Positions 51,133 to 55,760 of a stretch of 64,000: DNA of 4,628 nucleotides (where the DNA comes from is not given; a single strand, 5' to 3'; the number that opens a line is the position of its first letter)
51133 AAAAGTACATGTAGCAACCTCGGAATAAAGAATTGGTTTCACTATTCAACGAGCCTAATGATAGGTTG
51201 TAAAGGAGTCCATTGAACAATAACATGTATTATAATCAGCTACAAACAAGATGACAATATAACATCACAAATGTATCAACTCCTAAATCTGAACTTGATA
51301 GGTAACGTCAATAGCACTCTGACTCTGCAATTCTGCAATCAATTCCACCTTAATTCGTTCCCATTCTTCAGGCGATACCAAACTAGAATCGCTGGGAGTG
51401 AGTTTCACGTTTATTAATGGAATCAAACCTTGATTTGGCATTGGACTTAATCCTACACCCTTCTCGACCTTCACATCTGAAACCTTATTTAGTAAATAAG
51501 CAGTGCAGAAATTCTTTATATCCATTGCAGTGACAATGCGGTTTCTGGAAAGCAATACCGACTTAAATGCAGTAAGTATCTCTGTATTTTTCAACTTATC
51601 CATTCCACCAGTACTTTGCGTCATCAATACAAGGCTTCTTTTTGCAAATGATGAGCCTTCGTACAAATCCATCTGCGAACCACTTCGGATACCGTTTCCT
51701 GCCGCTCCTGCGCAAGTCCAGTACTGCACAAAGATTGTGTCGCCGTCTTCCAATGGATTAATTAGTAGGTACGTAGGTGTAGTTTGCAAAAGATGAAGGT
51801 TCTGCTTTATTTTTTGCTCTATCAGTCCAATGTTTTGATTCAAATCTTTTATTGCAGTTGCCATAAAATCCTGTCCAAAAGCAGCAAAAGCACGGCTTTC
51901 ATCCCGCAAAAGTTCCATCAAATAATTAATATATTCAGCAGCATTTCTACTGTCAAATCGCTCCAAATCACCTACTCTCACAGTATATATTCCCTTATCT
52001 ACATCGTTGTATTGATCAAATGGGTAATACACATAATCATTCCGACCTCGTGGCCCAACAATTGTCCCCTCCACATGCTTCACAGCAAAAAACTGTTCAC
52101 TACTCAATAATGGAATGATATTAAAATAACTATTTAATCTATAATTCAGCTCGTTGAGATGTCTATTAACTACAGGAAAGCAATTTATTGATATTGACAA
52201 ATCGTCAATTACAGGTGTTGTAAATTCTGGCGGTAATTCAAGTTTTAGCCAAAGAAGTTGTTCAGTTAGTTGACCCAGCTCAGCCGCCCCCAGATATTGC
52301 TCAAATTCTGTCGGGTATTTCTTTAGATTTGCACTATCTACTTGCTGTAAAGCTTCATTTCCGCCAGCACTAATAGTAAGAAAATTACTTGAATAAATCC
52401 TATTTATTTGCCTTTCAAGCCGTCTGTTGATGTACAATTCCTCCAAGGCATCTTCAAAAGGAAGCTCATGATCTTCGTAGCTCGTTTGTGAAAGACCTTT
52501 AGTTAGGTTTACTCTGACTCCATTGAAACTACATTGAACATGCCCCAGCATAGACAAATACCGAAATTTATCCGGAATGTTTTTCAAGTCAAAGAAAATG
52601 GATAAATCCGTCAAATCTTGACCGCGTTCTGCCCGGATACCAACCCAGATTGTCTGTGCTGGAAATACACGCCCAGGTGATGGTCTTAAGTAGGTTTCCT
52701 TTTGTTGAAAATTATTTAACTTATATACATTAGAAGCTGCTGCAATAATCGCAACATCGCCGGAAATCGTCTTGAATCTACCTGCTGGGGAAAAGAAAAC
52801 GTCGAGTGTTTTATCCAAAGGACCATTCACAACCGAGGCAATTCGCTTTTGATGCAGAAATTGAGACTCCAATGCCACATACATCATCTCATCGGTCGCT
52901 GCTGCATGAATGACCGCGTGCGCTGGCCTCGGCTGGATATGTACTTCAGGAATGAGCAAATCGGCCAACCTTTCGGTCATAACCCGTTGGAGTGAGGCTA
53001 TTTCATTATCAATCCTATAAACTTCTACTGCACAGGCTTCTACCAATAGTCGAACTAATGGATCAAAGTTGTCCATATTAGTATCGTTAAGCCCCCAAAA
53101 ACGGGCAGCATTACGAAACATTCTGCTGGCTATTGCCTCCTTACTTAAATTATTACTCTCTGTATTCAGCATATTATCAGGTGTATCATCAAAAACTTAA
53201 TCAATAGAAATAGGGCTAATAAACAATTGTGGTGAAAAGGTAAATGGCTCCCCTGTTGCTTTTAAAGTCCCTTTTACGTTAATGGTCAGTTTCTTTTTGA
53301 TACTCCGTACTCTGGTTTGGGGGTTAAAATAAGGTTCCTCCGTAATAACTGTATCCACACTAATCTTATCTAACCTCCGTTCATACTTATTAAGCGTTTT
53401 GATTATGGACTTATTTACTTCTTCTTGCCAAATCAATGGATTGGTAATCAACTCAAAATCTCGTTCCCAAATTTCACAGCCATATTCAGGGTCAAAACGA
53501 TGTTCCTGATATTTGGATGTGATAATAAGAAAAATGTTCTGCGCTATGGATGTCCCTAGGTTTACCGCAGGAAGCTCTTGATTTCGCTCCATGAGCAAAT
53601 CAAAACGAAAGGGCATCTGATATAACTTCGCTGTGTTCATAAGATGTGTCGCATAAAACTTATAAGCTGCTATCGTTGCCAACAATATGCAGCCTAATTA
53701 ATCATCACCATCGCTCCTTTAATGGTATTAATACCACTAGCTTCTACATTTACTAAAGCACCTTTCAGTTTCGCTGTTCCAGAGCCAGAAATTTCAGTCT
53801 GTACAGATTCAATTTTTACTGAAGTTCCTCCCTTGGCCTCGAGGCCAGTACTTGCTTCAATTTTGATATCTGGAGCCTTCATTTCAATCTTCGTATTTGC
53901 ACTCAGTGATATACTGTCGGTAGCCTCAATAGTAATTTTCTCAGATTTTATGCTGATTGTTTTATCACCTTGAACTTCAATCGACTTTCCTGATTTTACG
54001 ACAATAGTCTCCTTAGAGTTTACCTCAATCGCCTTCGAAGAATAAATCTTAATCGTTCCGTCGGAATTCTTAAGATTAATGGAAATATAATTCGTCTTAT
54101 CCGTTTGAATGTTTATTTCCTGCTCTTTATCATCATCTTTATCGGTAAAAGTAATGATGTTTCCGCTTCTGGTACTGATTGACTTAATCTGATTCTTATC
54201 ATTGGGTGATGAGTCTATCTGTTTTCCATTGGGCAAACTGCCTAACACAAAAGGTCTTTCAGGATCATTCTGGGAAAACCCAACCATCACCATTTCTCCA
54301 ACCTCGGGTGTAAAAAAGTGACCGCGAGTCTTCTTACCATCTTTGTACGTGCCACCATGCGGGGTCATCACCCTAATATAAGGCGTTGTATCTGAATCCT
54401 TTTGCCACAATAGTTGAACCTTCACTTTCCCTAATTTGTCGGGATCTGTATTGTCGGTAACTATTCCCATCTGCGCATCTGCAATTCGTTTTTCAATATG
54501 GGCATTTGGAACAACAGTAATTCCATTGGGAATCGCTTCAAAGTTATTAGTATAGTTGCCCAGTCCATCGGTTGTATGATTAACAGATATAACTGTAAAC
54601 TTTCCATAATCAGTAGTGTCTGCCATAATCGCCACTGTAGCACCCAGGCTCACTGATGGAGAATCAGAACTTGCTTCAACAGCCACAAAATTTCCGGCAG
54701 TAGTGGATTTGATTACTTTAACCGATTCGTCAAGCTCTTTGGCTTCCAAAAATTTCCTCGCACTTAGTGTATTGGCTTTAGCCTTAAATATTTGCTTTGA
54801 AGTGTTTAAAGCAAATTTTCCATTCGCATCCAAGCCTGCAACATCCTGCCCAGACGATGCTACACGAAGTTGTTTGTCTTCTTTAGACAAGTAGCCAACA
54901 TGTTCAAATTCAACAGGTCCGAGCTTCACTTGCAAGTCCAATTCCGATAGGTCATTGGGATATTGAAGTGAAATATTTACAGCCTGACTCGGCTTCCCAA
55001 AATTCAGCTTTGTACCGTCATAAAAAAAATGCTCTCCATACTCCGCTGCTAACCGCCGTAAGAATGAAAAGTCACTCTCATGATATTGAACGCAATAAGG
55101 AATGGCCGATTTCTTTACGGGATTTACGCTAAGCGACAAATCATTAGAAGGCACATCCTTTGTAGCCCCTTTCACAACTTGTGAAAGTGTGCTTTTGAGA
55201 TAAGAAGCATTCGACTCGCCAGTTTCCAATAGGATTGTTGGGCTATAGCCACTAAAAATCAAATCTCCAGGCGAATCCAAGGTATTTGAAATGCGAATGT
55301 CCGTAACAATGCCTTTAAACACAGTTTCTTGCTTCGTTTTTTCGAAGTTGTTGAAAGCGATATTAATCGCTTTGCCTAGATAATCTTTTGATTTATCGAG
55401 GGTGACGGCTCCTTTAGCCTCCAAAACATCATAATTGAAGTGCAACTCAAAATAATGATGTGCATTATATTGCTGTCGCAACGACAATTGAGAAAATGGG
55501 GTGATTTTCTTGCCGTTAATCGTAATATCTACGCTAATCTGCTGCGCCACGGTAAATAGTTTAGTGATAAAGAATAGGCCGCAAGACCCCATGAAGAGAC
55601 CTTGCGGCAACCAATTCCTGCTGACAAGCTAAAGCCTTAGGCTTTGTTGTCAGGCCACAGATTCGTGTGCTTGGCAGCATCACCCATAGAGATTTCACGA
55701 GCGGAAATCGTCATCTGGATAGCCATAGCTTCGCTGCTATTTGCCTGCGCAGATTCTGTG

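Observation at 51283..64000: Bacteroidota-type (T6SS-iii) type VI secretion cluster with no membrane-complex genes in view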

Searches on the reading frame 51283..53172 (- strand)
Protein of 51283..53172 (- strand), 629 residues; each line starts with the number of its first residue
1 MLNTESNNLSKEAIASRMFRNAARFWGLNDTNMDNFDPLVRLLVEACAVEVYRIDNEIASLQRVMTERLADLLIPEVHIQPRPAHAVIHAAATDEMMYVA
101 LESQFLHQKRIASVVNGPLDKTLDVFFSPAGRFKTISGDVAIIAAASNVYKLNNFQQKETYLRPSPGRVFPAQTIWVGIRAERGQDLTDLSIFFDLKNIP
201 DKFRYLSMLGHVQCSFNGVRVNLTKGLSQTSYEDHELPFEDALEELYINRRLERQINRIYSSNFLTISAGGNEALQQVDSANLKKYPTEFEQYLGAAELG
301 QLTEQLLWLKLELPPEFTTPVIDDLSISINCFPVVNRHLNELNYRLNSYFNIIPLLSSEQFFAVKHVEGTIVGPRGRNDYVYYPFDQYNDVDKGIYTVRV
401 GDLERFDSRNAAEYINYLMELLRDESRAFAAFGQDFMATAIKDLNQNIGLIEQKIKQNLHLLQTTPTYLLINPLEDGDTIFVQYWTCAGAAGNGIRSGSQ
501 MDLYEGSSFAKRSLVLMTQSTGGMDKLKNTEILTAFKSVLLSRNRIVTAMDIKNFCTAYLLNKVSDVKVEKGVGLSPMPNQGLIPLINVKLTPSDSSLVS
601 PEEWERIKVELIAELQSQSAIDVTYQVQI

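Call 4: search_protein_families(library=pfam, proteins=[window:51283-53172:-], max_evalue=0.01)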
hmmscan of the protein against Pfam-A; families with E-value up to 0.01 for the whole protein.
window:51283-53172:- (629 aa): 1 family
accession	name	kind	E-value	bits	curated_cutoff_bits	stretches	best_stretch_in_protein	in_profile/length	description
PF05947.17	T6SS_TssF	-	1.8e-06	27.3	25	1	17-93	25-98/608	Type VI secretion system, TssF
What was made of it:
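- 51283..53172 (-): tssF, baseplate wedge protein (629 aa) and the last gene of the cluster. PF05947 27.3 bits (cutoff 25) (call 4).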

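Call 5: search_protein_families(library=ncbifam, proteins=[window:51283-53172:-], max_evalue=0.01)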
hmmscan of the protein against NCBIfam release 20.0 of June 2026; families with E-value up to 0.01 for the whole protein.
window:51283-53172:- (629 aa): 0 families

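Call 9: find_encoding_contigs(protein=window:51283-53172:-, flank=10000, max_places=6)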
Protein window:51283-53172:- (629 aa): no gene with exactly this product is on record in the collection.
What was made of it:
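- Tried and rejected: tssF has no exact-match contig on record (call 9).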

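Call 44: search_solved_structures(query=window:51283-53172:-, max_evalue=1)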
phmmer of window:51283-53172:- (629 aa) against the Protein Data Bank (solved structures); distinct sequences matched with E-value up to 1: 2.
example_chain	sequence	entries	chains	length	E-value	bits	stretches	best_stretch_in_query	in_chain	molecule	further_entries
7qca_SP0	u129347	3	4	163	0.81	11.4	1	402-469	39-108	Ribosomal protein S19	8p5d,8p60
6tb2_C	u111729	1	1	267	0.99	11.1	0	515-597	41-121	Haptoglobin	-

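Call 65: find_related_loci(query=window:51283-53172:-, collection=metagenome_contigs, flank=10000)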
Query window:51283-53172:- (629 aa) in metagenome_contigs; peptide patterns used: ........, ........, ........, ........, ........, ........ (x = any residue, [..] = any of these).
123 stretches matched a pattern; 9 encode a relative of the query (tblastn E <= 1e-3); 9 distinct loci.
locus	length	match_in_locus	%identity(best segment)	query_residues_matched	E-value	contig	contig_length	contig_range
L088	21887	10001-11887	83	1-629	0e+0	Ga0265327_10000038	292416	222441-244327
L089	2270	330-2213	73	1-629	0e+0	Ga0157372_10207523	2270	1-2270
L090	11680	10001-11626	70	1-543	0e+0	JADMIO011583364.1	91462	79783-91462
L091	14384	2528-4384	54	9-627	0e+0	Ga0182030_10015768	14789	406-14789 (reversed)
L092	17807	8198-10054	51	9-627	0e+0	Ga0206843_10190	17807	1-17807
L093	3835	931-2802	48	1-629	0e+0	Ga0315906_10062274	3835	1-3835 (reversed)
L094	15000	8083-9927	46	2-627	5e-173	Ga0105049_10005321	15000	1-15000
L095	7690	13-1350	52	185-629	2e-150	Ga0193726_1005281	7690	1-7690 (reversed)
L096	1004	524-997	55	1-163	3e-57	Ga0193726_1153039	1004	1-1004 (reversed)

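Call 69: search_protein_families(library=pfam, proteins=[L088:11899-12363:+, L088:12387-12725:+, L088:12741-13019:+, L088:13040-14581:+, L088:14604-15212:+, L088:15295-16008:+, L088:16197-17375:-, L088:17837-18802:+, L095:2185-2877:+, L091:9587-11116:+], max_evalue=0.01)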
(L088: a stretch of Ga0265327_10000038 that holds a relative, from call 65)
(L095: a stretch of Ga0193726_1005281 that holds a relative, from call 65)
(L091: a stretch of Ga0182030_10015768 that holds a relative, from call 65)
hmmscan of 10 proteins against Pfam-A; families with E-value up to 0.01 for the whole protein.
L088:11899-12363:+ (154 aa): 1 family
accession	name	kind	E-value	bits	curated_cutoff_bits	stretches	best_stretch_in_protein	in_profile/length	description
PF05488.18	PAAR_motif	-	4e-25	88.3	27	2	25-90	5-69/70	PAAR motif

L088:12387-12725:+ (112 aa): 0 families

L088:12741-13019:+ (92 aa): 3 families
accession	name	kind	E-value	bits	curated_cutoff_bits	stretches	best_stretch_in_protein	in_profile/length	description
PF13620.12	CarboxypepD_reg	-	7e-05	23.5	32.3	1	31-87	6-63/82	Carboxypeptidase regulatory-like domain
PF17802.7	SpaA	-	0.00022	21.8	23.1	1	33-76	9-56/91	Prealbumin-like fold domain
PF02369.22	Big_1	-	0.0021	18.5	34.9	1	26-67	20-65/93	Bacterial Ig-like domain (group 1)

L088:13040-14581:+ (513 aa): 1 family
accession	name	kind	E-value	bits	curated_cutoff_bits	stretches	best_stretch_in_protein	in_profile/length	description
PF01476.26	LysM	-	1.6e-06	28.4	20.9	1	12-40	1-28/43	LysM domain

L088:14604-15212:+ (202 aa): 0 families

L088:15295-16008:+ (237 aa): 1 family
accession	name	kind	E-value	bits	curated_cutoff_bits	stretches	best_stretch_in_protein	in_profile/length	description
PF13503.11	DUF4123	-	9.6e-32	110.1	25.8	1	7-124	2-118/119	Domain of unknown function (DUF4123)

L088:16197-17375:- (392 aa): 0 families

L088:17837-18802:+ (321 aa): 2 families
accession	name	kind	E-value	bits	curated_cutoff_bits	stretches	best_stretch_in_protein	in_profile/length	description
PF12762.13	DDE_Tnp_IS1595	-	9e-27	94.4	27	1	147-293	5-153/153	ISXO2-like transposase domain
PF12760.12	Zn_ribbon_IS1595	-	8.7e-13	48.5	25.4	1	21-72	1-45/46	Transposase zinc-ribbon domain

L095:2185-2877:+ (230 aa): 1 family
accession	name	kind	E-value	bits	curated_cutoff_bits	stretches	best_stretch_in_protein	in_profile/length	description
PF05488.18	PAAR_motif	-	5e-22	78.4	27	2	24-89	4-68/70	PAAR motif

L091:9587-11116:+ (509 aa): 1 family
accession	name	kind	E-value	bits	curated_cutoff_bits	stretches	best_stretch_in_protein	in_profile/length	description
PF09994.14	T6SS_Tle1-like_cat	-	2.7e-22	79.9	27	2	209-305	162-273/287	T6SS, Phospholipase effector Tle1-like, catalytic domain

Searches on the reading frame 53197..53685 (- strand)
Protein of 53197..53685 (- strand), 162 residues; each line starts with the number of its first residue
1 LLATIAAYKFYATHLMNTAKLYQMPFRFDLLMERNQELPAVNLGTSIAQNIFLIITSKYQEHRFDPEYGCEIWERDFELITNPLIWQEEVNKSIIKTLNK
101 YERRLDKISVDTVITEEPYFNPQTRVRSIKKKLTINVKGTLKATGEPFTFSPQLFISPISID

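Call 4: search_protein_families(library=pfam, proteins=[window:53197-53685:-], max_evalue=0.01)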
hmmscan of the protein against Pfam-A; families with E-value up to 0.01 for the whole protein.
window:53197-53685:- (162 aa): 1 family
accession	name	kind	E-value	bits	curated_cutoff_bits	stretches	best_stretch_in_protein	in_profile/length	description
PF04965.19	GPW_gp25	-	1.8e-08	34.5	27.2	1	44-144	4-94/96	Baseplate wedge protein gp25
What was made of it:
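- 53197..53640 (-): tssE, gp25-like baseplate wedge protein (147 aa from the ATG at 53640). PF04965 34.5 bits (call 4).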

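Call 5: search_protein_families(library=ncbifam, proteins=[window:53197-53685:-], max_evalue=0.01)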
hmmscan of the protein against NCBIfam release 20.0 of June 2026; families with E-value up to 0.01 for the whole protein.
window:53197-53685:- (162 aa): 1 family
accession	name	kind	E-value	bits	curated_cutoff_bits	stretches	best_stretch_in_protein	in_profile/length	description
TIGR03357.1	VI_zyme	equivalog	0.00029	20.5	53.2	1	33-117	16-96/133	type VI secretion system baseplate subunit TssE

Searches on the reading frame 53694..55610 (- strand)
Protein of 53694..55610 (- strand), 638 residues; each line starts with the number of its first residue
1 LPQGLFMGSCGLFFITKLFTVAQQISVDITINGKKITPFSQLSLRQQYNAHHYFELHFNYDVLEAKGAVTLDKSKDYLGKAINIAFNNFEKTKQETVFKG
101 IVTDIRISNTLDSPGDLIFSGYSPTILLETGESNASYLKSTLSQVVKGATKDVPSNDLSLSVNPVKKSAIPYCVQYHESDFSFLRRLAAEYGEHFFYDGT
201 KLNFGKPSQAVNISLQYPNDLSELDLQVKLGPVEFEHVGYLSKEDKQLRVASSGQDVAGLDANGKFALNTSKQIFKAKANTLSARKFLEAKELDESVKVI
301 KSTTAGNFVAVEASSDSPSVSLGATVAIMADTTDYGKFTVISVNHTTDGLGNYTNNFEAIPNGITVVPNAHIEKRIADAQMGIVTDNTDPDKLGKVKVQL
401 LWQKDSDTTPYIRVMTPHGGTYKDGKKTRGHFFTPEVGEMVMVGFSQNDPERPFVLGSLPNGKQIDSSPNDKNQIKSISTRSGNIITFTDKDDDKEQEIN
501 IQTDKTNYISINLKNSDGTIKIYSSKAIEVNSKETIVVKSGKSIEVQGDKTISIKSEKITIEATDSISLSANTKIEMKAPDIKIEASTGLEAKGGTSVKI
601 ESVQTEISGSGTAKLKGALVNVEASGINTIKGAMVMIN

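Call 4: search_protein_families(library=pfam, proteins=[window:53694-55610:-], max_evalue=0.01)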
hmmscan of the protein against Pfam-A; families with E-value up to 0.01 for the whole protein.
window:53694-55610:- (638 aa): 6 families
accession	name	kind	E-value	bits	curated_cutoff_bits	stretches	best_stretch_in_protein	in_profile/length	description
PF04717.18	Phage_base_V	-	3.2e-19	69.5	23.8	1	381-459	2-74/75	Type VI secretion system/phage-baseplate injector OB domain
PF05954.17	Phage_GPD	-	2.5e-10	40.5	30.1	1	75-197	24-144/305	Phage tail baseplate hub (GPD)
PF12059.13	DUF3540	-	4.9e-05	23.8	27.9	1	543-597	63-117/199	Protein of unknown function (DUF3540)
PF10988.14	DUF2807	-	9.9e-05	22.6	24.2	1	494-623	18-128/181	Putative auto-transporter adhesin, head GIN domain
PF04790.18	Sarcoglycan_1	-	0.00031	20.6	32.5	1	497-587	137-224/259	Sarcoglycan complex subunit protein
PF10106.14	DUF2345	-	0.003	17.8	30.7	0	511-572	80-143/151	Uncharacterized protein conserved in bacteria (DUF2345)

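Call 5: search_protein_families(library=ncbifam, proteins=[window:53694-55610:-], max_evalue=0.01)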
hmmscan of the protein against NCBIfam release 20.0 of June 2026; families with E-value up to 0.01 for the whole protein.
window:53694-55610:- (638 aa): 4 families
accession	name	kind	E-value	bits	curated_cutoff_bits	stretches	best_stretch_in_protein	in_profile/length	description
NF033848.1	VgrG_rel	hypoth_equivalog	4.2e-40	137.5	275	2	271-546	258-544/547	VgrG-related protein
TIGR03361.1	VI_Rhs_Vgr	subfamily_domain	5.8e-28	97.7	186.35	1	73-511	41-500/513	type VI secretion system tip protein TssI/VgrG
TIGR01646.1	vgr_GE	subfamily_domain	8.4e-27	94.3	121.8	2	335-505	295-479/480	type VI secretion system tip protein VgrG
NF041249.1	T6SS_TssI_Fran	equivalog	2.3e-07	30.9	100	1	551-637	76-162/163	type VI secretion system tip protein TssI/VgrG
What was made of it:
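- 53694..55550 (-): vgrG/tssI spike (618 aa from the GTG at 55550). It has no toxin extension. Phage_base_V E 3e-19, Phage_GPD E 2.5e-10 and TIGR03361 E 6e-28 (calls 4, 5).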
